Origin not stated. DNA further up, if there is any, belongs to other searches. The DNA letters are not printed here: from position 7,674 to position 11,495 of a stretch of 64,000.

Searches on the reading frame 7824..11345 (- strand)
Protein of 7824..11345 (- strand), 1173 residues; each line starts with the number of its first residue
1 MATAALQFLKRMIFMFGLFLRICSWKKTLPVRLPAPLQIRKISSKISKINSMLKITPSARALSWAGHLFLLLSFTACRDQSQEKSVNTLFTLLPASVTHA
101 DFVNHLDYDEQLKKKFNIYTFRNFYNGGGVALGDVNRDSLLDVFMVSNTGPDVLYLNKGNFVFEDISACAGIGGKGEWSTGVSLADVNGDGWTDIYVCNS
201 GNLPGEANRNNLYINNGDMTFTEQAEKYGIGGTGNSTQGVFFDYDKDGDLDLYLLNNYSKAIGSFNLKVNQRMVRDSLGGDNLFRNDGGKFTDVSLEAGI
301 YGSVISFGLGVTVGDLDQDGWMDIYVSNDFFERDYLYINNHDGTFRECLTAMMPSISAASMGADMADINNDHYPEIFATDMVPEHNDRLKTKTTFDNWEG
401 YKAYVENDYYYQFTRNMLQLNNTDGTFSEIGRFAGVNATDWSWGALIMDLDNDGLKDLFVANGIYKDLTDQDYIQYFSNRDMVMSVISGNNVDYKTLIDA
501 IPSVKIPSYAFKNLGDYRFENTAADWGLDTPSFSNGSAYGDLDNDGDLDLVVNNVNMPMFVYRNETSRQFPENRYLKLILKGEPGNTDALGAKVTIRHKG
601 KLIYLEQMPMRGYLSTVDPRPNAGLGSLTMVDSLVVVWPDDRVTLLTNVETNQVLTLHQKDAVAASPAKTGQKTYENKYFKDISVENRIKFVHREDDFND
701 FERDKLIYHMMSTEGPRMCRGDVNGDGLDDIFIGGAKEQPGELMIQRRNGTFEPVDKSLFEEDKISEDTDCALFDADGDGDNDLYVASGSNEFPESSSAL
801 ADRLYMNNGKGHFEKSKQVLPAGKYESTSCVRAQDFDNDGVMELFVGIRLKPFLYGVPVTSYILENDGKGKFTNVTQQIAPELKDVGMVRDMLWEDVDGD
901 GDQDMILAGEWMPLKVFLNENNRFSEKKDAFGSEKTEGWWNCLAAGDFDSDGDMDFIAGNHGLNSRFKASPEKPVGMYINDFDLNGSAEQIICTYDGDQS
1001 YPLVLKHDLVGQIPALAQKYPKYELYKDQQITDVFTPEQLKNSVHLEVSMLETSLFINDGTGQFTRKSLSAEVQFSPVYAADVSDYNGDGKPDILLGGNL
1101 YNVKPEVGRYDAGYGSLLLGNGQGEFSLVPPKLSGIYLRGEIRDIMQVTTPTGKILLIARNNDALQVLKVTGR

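Call 27: search_protein_families(library=pfam, proteins=[window:7824-11345:-], max_evalue=0.00001)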
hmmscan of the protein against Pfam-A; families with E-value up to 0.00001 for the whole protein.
window:7824-11345:- (1173 aa): 3 families
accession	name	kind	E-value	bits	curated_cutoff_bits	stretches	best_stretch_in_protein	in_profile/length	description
PF13517.12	FG-GAP_3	-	1.6e-85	282.1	26.9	7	315-377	1-60/61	FG-GAP-like repeat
PF01839.29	FG-GAP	-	2.5e-26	91.5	22.1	0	307-331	1-25/37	FG-GAP repeat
PF07593.17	UnbV_ASPIC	-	1.2e-18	67.2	23.4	1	589-656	1-68/68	ASPIC and UnbV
